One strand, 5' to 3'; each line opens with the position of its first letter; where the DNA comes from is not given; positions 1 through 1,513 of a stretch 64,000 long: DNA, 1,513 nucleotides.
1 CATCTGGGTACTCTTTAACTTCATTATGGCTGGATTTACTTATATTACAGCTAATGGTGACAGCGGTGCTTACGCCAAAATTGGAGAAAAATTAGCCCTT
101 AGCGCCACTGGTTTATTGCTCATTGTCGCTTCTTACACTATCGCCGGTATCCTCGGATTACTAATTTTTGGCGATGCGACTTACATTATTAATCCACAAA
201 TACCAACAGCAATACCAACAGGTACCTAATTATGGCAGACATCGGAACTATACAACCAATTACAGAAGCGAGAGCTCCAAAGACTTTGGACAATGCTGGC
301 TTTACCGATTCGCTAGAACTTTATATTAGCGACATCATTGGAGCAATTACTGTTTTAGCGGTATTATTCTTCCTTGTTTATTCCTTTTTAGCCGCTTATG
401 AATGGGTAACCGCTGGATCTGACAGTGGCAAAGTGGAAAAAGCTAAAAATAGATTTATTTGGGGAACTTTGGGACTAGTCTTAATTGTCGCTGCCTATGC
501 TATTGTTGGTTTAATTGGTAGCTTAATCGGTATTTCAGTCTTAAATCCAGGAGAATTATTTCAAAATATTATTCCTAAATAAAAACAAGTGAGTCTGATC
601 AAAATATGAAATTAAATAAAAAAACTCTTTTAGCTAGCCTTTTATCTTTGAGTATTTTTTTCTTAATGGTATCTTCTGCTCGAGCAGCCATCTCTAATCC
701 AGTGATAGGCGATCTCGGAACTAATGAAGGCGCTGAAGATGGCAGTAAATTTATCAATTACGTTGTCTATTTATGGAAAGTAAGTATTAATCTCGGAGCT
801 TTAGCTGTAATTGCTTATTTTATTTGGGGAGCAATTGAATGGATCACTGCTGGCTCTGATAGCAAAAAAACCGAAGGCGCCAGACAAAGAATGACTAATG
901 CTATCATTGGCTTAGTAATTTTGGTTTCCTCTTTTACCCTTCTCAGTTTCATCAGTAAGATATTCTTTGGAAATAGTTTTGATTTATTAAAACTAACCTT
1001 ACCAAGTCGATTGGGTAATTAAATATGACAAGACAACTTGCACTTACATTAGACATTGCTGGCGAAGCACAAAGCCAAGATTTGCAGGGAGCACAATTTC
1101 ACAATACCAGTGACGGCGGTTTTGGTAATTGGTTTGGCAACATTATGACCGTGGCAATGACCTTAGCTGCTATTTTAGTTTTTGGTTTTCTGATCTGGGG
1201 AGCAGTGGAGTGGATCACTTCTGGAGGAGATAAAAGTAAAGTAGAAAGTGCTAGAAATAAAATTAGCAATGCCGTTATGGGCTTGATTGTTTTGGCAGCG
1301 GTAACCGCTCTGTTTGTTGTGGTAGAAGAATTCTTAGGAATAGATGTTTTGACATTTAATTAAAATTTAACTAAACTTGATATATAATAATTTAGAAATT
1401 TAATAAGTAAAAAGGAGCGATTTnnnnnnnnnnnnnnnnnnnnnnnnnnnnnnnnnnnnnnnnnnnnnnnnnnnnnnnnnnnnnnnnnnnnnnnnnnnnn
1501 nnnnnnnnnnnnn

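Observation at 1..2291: Tandem array of six diversified T4SS-pilin-like (TrbC/VirB2-like) paralogs with internal promoter and terminator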

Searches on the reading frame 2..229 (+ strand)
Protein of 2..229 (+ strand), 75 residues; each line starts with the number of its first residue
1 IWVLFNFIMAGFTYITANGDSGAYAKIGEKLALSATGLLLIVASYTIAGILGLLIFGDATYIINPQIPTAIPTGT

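Call 3: search_protein_families(library=pfam, proteins=[window:2-229:+], max_evalue=1)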
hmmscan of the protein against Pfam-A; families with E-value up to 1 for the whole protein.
window:2-229:+ (75 aa): 1 family
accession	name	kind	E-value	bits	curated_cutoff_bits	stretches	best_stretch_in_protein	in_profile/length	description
PF18895.5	T4SS_pilin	-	0.0059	17.1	26.6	1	3-51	25-71/71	Type IV secretion system pilin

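Call 4: search_protein_families(library=ncbifam, proteins=[window:2-229:+], max_evalue=1)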
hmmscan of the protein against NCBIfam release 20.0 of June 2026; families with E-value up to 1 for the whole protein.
window:2-229:+ (75 aa): 0 families

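Call 93: search_protein_representatives(alignment_id=A1)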
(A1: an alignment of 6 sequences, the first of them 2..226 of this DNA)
Query: 6 sequences, 125 profile positions. Proteins with E-value up to 0.001 (for the whole library): 66876; up to 1e-10: 9897; up to 1e-30: 45. The best 150 are listed.
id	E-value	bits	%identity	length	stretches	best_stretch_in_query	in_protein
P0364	1.4e-61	222.0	-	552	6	34-108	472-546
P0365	1.3e-50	186.6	-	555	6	46-107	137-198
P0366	3.8e-50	185.1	-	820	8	38-106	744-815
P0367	5.8e-50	184.5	-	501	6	36-109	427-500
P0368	5.1e-48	178.2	-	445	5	41-106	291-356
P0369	1.4e-47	176.8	-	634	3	33-118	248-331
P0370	6.1e-47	174.7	-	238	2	19-119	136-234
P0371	1.4e-45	170.3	-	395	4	43-115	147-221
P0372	9.1e-45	167.7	-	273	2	23-118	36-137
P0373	2.4e-44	166.4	-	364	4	31-107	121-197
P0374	4.3e-43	162.3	-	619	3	37-120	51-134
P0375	5.2e-43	162.1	-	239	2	38-118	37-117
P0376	1.5e-42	160.6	-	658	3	39-119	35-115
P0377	2.2e-42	160.0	-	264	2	34-113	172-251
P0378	2.0e-40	153.7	-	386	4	42-110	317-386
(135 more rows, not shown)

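Call 96: search_protein_families(library=pfam, proteins=[P0364, P0366, P0369, P0370, P0365, P0367, P0368], max_evalue=0.001)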
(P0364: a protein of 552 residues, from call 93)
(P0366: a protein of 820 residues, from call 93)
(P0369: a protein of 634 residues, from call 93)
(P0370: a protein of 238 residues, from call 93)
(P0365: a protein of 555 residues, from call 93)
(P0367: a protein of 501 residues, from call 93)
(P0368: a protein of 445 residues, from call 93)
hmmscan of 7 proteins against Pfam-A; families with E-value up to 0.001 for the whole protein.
P0364 (552 aa): 3 families
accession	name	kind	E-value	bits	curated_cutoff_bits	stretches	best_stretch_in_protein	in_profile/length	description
PF18895.5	T4SS_pilin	-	2.9e-71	235.9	26.6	6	475-544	3-71/71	Type IV secretion system pilin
PF02322.20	Cyt_bd_oxida_II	-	2.2e-08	34.2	35.6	0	149-366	84-247/302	Cytochrome bd terminal oxidase subunit II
PF17382.7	Ycf70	-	0.00044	21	25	0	288-337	6-55/89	Uncharacterized Ycf70-like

P0366 (820 aa): 2 families
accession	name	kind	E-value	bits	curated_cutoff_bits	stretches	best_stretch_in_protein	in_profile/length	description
PF18895.5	T4SS_pilin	-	2.2e-67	223.5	26.6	8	169-227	9-66/71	Type IV secretion system pilin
PF04956.18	TrbC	-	1.5e-13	51.2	27.9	1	331-408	26-96/98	TrbC/VIRB2 pilin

P0369 (634 aa): 1 family
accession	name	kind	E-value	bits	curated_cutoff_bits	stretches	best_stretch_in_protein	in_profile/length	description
PF18895.5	T4SS_pilin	-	2.4e-17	63.2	26.6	1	252-319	5-71/71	Type IV secretion system pilin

P0370 (238 aa): 1 family
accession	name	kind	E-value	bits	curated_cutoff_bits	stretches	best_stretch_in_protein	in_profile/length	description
PF18895.5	T4SS_pilin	-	4.2e-16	59.2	26.6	2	155-219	8-71/71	Type IV secretion system pilin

P0365 (555 aa): 2 families
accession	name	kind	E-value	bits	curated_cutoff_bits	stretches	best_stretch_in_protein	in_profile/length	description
PF18895.5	T4SS_pilin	-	1.2e-51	173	26.6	6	304-365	7-67/71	Type IV secretion system pilin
PF02322.20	Cyt_bd_oxida_II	-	2.2e-05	24.4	35.6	0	219-362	147-258/302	Cytochrome bd terminal oxidase subunit II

P0367 (501 aa): 1 family
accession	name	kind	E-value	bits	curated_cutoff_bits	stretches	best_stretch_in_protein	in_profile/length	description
PF18895.5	T4SS_pilin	-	5.2e-50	167.9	26.6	6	429-497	7-71/71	Type IV secretion system pilin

P0368 (445 aa): 2 families
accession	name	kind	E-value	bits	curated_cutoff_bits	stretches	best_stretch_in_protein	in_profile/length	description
PF18895.5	T4SS_pilin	-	1.1e-45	154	26.6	5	368-432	7-71/71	Type IV secretion system pilin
PF01810.24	LysE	-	0.00017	21.6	25.6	0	65-120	55-105/193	LysE type translocator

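Call 97: find_encoding_contigs(protein=P0364, flank=6000, max_places=2)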
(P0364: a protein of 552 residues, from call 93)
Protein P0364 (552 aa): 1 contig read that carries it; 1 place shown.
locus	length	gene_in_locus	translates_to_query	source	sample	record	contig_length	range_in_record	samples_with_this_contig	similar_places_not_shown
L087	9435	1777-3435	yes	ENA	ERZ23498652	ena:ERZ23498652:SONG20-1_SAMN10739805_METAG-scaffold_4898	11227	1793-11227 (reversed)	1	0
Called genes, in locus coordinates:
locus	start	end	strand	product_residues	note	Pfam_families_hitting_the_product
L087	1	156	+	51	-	?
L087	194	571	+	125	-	PF18895:T4SS_pilin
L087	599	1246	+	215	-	PF18895:T4SS_pilin (weak)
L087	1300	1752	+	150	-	PF18895:T4SS_pilin (weak)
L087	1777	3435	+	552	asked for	PF02322:Cyt_bd_oxida_II (faint), PF04956:TrbC (faint), PF18895:T4SS_pilin, PF27259:AF_1499 (faint), PF18895:T4SS_pilin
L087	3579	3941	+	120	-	PF18895:T4SS_pilin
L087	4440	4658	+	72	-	-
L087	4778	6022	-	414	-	-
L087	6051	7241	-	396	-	-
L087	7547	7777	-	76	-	-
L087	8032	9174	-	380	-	PF13439:Glyco_transf_4, PF13579:Glyco_trans_4_4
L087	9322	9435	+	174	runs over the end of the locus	-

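Call 99: list_cluster_members(proteins=[P0370, P0372, P0375, P0364, P0366, P0369, P0373])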
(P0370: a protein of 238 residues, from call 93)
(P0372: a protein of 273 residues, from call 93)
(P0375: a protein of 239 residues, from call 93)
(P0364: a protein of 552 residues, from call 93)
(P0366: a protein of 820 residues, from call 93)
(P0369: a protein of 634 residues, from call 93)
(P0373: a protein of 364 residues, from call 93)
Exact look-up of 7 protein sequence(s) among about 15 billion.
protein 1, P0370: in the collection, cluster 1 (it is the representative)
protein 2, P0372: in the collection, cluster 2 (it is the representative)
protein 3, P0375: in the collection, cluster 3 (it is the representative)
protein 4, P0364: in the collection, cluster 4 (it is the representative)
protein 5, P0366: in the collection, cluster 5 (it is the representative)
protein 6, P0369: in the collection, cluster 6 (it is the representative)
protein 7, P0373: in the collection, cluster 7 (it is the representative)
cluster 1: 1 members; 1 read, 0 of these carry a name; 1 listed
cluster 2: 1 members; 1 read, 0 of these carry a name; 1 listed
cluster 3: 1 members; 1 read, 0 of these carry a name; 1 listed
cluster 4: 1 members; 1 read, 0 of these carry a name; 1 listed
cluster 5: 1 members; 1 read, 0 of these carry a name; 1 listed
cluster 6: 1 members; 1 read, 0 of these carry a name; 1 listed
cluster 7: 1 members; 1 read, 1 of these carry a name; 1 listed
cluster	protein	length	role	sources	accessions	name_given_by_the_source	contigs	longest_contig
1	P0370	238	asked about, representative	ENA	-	-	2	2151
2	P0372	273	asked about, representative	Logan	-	-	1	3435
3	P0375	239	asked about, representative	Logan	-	-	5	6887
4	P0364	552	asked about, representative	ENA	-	-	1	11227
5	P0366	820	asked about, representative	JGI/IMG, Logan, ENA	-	-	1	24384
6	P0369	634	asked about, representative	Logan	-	-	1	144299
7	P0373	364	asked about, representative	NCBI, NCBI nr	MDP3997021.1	MAG: hypothetical protein Q8P73_00770 [bacterium] | hypothetical protein [bacterium]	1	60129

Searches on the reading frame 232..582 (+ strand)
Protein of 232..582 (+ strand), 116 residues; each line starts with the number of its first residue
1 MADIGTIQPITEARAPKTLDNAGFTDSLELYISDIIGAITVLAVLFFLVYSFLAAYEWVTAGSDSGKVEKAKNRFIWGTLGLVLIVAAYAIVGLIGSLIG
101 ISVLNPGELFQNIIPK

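Call 3: search_protein_families(library=pfam, proteins=[window:232-582:+], max_evalue=1)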
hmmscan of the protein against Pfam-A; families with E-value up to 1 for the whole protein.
window:232-582:+ (116 aa): 8 families
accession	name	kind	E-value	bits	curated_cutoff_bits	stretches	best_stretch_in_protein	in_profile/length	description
PF18895.5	T4SS_pilin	-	3.4e-11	43.5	26.6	1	24-95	1-71/71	Type IV secretion system pilin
PF20088.4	DUF6480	-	0.014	15.7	25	0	67-101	43-77/78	Family of unknown function (DUF6480)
PF11911.13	DUF3429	-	0.015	16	39.1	1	48-92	48-92/144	Protein of unknown function (DUF3429)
PF04956.18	TrbC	-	0.028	15.1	27.9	1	23-95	34-98/98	TrbC/VIRB2 pilin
PF11190.13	DUF2976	-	0.031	14.6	28.2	1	13-92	4-75/87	Protein of unknown function (DUF2976)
PF06570.16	DUF1129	-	0.17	11.9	29.1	1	36-100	112-176/207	Protein of unknown function (DUF1129)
PF20456.3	DUF6709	-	0.17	11.3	27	0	64-100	176-212/339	Family of unknown function (DUF6709)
PF03994.20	DUF350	-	0.45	11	26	0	33-70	4-41/133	Domain of Unknown Function (DUF350)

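Call 4: search_protein_families(library=ncbifam, proteins=[window:232-582:+], max_evalue=1)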
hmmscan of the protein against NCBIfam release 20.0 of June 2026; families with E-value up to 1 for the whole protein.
window:232-582:+ (116 aa): 5 families
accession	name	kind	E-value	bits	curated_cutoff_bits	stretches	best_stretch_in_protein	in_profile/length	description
NF045849.1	ICE_MMCAP2_0565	equivalog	1.1e-08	34.6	40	1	24-95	5-76/80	Mbov_0395 family pilin-like conjugal transfer protein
NF006219.0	PRK08344.1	equivalog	0.0085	15.9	108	1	42-104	98-160/161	V-type ATP synthase subunit K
NF041554.1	SA1362_fam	subfamily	0.014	15.6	42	0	32-56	28-52/70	SA1362 family protein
NF040945.1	CCC_membrane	equivalog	0.088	13.2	65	1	75-105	6-35/99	CCC motif membrane protein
TIGR02185.1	Trep_Strep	subfamily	0.24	11.5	76.45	1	21-105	99-183/188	MptD family putative ECF transporter S component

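Call 80: search_protein_families(library=phrogs, proteins=[window:232-582:+], max_evalue=0.01)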
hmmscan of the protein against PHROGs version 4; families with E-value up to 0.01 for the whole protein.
window:232-582:+ (116 aa): 0 families

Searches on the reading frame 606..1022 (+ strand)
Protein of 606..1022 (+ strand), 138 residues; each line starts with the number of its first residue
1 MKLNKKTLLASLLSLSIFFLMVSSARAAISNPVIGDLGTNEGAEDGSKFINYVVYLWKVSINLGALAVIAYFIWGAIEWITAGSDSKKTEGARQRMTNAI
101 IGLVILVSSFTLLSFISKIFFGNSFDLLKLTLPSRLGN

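Call 3: search_protein_families(library=pfam, proteins=[window:606-1022:+], max_evalue=1)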
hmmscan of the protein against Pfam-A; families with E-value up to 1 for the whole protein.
window:606-1022:+ (138 aa): 1 family
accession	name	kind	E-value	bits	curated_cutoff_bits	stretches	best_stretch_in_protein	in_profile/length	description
PF18895.5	T4SS_pilin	-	3.7e-08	33.8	26.6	1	61-116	19-71/71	Type IV secretion system pilin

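Call 4: search_protein_families(library=ncbifam, proteins=[window:606-1022:+], max_evalue=1)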
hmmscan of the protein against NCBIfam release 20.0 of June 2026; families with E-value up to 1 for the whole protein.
window:606-1022:+ (138 aa): 2 families
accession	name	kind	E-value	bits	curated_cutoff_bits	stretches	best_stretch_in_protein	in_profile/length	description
NF045849.1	ICE_MMCAP2_0565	equivalog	9.2e-06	25.3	40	1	48-119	8-79/80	Mbov_0395 family pilin-like conjugal transfer protein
TIGR04003.1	rSAM_BssD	equivalog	0.096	11.8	496.45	1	19-104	212-293/314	[benzylsuccinate synthase]-activating enzyme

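Call 80: search_protein_families(library=phrogs, proteins=[window:606-1022:+], max_evalue=0.01)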
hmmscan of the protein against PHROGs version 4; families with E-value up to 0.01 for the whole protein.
window:606-1022:+ (138 aa): 0 families

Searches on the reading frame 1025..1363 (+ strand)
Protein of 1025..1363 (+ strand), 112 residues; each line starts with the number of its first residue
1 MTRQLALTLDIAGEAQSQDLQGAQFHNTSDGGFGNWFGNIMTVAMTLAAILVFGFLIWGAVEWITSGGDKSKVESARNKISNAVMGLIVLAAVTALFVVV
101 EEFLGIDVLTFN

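Call 3: search_protein_families(library=pfam, proteins=[window:1025-1363:+], max_evalue=1)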
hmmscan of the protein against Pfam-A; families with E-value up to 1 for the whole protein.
window:1025-1363:+ (112 aa): 7 families
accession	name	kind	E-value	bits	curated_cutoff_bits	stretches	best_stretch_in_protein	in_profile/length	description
PF18895.5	T4SS_pilin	-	2.5e-08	34.3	26.6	1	33-99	5-70/71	Type IV secretion system pilin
PF11044.13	TMEMspv1-c74-12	-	0.0081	16.7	25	1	35-77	3-44/49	Plectrovirus spv1-c74 ORF 12 transmembrane protein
PF06664.17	WLS-like_TM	-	0.043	13.6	28.3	1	38-101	148-210/247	Wntless-like, transmembrane domain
PF12555.13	SteA-like_C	-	0.056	14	26.4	1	77-100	8-31/52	SteA-like C-terminal domain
PF24003.1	DUF7319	-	0.086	12.7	27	1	28-100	111-168/205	Domain of unknown function (DUF7319)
PF06947.17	DUF1290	-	0.15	12.7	24.4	1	32-61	49-78/86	Protein of unknown function (DUF1290)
PF04956.18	TrbC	-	0.43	11.2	27.9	0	32-65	65-96/98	TrbC/VIRB2 pilin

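Call 4: search_protein_families(library=ncbifam, proteins=[window:1025-1363:+], max_evalue=1)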
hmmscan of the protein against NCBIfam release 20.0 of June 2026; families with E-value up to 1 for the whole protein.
window:1025-1363:+ (112 aa): 3 families
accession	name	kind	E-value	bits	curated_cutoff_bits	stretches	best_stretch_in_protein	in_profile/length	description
NF045849.1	ICE_MMCAP2_0565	equivalog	3.2e-05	23.5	40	1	34-101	10-77/80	Mbov_0395 family pilin-like conjugal transfer protein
NF038392.1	div_DrpB_YedR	equivalog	0.009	16.3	50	1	59-97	36-74/86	cell division protein DrpB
TIGR03943.1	TIGR03943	equivalog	0.045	13.1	88.8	1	44-100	16-74/221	TIGR03943 family putative permease subunit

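Call 80: search_protein_families(library=phrogs, proteins=[window:1025-1363:+], max_evalue=0.01)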
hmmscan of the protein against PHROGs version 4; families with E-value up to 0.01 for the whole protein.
window:1025-1363:+ (112 aa): 0 families
